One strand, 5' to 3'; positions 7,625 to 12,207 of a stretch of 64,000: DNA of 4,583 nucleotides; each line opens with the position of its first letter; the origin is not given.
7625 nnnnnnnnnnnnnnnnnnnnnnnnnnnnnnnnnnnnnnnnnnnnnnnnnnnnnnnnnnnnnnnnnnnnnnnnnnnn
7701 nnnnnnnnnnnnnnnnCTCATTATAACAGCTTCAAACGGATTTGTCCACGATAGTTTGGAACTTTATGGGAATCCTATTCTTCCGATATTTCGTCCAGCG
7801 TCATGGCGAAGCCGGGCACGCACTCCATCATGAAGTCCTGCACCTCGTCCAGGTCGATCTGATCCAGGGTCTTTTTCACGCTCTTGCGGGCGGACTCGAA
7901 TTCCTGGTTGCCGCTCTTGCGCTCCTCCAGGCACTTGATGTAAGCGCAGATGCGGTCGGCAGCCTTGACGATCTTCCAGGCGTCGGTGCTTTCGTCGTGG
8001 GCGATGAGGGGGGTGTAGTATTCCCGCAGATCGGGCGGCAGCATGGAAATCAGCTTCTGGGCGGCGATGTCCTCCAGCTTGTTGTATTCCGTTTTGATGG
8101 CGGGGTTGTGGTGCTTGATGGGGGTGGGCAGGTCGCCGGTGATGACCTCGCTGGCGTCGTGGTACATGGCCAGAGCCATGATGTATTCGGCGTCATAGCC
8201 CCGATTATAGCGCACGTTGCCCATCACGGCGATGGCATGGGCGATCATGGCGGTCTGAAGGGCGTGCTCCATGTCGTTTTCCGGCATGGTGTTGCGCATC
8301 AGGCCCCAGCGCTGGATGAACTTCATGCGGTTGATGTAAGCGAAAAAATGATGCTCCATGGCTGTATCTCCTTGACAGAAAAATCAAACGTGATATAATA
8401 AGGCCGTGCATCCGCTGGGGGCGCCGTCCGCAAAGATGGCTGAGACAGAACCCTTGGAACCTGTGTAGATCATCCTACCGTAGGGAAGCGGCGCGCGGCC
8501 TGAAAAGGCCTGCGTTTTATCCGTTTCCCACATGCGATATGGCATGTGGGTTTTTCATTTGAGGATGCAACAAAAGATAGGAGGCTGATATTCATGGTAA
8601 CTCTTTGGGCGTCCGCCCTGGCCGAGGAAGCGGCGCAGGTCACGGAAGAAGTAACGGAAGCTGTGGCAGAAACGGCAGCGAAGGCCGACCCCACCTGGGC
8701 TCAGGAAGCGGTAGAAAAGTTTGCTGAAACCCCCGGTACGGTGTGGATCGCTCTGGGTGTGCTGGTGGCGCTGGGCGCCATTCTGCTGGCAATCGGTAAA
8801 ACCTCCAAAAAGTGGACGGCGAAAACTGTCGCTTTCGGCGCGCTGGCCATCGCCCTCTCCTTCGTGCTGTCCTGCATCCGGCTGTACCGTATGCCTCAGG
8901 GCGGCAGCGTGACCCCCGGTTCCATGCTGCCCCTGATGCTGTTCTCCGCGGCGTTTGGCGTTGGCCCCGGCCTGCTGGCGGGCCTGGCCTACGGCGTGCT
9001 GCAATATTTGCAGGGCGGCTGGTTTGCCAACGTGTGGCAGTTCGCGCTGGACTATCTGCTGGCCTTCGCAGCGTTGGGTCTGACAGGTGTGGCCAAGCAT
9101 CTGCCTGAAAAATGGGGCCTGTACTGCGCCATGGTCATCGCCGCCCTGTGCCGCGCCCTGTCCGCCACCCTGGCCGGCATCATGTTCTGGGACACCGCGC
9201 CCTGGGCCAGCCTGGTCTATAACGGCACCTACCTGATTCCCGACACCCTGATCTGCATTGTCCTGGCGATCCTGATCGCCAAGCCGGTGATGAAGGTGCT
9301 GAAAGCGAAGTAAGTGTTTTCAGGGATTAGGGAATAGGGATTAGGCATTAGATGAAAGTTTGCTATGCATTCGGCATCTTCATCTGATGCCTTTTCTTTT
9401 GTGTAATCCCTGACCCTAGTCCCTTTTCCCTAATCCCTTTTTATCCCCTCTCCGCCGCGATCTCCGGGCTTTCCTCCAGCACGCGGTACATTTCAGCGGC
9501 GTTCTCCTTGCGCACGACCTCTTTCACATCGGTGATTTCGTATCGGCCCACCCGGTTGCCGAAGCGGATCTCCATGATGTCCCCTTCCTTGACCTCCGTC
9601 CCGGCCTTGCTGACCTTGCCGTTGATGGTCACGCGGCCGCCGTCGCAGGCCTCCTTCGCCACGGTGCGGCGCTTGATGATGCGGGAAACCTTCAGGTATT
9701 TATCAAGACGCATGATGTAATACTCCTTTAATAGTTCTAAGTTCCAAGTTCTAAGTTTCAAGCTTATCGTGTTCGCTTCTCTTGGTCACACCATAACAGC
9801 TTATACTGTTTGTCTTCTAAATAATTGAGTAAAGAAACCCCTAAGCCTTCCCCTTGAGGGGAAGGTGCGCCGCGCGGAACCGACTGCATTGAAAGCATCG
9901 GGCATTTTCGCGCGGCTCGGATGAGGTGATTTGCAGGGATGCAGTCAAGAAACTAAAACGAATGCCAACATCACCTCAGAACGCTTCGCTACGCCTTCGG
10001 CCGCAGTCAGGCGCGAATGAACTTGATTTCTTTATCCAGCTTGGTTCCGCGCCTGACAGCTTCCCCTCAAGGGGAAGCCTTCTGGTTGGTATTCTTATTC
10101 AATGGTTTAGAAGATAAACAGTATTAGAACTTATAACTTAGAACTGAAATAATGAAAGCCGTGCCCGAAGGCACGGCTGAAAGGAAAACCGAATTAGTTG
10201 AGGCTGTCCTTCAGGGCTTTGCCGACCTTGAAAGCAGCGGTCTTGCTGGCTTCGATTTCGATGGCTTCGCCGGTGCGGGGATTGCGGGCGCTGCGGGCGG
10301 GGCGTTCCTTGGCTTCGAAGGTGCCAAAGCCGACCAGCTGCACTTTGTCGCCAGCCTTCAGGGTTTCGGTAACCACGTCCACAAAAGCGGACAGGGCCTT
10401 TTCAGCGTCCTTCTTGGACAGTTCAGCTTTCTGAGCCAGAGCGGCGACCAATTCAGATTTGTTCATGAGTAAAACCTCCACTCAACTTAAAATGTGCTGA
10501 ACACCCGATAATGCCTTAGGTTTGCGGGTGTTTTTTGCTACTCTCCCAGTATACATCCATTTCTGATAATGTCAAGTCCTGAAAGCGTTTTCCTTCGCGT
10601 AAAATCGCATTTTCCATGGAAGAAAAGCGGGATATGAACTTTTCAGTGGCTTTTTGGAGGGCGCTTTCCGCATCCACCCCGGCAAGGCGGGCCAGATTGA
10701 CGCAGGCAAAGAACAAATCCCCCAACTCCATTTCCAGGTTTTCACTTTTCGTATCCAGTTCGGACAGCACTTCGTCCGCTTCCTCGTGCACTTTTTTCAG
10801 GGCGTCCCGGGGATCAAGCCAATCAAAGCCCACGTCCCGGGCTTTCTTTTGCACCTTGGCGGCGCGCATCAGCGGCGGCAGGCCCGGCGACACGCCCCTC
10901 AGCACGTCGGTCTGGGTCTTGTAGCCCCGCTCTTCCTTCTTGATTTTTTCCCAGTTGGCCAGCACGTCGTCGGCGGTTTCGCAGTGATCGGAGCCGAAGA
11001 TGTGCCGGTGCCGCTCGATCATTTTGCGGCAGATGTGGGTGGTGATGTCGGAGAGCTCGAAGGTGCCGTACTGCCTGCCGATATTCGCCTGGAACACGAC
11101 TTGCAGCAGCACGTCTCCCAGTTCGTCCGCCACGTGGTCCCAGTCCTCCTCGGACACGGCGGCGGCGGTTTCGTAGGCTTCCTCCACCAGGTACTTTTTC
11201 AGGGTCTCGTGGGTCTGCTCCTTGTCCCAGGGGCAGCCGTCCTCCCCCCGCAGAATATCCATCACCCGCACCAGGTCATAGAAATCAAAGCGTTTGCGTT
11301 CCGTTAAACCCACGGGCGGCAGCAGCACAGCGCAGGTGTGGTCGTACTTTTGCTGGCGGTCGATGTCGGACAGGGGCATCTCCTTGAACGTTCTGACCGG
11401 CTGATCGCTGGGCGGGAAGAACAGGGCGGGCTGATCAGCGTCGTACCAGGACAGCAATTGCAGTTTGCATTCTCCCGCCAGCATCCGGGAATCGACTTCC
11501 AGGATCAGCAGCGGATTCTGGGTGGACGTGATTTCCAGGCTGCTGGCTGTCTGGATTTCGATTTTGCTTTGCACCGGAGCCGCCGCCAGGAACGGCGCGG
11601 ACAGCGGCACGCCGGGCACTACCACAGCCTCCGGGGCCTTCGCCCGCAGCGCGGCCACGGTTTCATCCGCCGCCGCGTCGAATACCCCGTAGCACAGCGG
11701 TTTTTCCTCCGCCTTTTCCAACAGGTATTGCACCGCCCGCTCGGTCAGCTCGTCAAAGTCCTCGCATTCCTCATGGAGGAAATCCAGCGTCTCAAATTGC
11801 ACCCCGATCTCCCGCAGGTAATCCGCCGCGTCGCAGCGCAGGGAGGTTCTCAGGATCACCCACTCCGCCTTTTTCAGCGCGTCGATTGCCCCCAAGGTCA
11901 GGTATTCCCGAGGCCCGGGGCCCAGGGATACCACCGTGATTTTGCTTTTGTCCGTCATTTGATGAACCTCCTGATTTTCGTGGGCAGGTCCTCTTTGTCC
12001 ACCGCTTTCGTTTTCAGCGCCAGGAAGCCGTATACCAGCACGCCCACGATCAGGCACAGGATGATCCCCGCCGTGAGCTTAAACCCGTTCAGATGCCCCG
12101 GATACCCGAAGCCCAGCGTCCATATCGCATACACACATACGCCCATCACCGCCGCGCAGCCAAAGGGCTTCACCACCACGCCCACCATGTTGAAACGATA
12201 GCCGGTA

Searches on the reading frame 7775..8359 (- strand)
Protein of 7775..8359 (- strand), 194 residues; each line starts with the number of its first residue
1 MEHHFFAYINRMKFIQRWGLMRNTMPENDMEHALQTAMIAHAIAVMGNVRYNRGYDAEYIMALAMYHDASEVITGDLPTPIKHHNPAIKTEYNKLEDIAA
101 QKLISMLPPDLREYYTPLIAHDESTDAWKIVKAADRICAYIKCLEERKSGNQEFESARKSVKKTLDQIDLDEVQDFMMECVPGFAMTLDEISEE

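Call 72: search_protein_families(library=pfam, proteins=[window:7775-8359:-], max_evalue=0.00001)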
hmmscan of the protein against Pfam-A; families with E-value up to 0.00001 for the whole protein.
window:7775-8359:- (194 aa): 2 families
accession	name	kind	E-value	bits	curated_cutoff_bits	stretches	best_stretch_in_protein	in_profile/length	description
PF12917.13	YfbR-like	-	1e-73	247.4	25.9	1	4-183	1-181/182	5'-deoxynucleotidase YfbR-like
PF13023.12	HD_3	-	5.6e-16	59.3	22.5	1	9-164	1-152/165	HD domain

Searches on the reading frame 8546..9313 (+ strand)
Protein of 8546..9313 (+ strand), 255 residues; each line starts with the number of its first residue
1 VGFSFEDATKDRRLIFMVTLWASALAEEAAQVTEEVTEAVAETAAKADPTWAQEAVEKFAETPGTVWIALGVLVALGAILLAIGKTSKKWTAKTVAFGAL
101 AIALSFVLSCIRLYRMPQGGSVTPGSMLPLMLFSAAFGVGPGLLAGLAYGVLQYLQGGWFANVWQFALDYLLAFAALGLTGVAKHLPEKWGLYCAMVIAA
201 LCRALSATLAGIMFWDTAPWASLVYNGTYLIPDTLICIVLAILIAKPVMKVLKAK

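Call 72: search_protein_families(library=pfam, proteins=[window:8546-9313:+], max_evalue=0.00001)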
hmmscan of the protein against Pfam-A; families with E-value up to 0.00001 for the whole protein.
window:8546-9313:+ (255 aa): 1 family
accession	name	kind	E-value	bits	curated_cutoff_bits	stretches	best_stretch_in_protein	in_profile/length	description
PF09515.15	Thia_YuaJ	-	2.4e-31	109.6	25.8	1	98-247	4-171/177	Thiamine transporter protein (Thia_YuaJ)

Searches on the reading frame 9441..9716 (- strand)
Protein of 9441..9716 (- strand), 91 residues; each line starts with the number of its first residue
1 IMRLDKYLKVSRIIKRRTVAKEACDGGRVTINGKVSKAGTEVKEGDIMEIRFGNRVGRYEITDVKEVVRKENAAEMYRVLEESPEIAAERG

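Call 51: find_encoding_contigs(protein=window:9441-9716:-, flank=3000, max_places=10)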
Protein window:9441-9716:- (91 aa): no gene with exactly this product is on record in the collection.

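Call 72: search_protein_families(library=pfam, proteins=[window:9441-9716:-], max_evalue=0.00001)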
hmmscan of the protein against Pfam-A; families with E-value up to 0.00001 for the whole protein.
window:9441-9716:- (91 aa): 1 family
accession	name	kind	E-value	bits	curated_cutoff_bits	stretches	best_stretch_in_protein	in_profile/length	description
PF01479.30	S4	-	3.4e-12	46.3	22.8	1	2-47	1-47/48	S4 domain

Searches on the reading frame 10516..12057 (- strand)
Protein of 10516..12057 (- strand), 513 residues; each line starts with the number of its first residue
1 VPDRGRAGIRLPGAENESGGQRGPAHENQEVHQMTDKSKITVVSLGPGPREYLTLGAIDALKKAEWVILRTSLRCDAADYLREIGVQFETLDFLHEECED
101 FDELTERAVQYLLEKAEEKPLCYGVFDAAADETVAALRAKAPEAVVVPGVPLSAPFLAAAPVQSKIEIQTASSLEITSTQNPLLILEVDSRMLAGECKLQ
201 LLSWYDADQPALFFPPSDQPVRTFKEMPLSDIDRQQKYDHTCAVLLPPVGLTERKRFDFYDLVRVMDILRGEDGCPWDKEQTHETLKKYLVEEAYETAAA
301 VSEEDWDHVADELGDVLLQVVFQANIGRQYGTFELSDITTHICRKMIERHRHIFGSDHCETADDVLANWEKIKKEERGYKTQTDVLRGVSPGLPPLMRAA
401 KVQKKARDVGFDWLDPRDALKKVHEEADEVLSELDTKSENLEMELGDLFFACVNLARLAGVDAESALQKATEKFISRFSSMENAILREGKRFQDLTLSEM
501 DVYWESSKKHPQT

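Call 72: search_protein_families(library=pfam, proteins=[window:10516-12057:-], max_evalue=0.00001)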
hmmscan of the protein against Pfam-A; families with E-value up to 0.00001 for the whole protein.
window:10516-12057:- (513 aa): 3 families
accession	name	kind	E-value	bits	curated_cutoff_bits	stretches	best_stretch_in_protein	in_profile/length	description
PF03819.22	MazG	-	2e-37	127.7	22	2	281-354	1-74/74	MazG nucleotide pyrophosphohydrolase domain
PF00590.25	TP_methylase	-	3.5e-10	40.6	27.8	1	39-162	1-129/212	Tetrapyrrole (Corrin/Porphyrin) Methylases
PF01503.22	PRA-PH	-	2e-09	38.2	21.3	0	276-318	18-62/86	Phosphoribosyl-ATP pyrophosphohydrolase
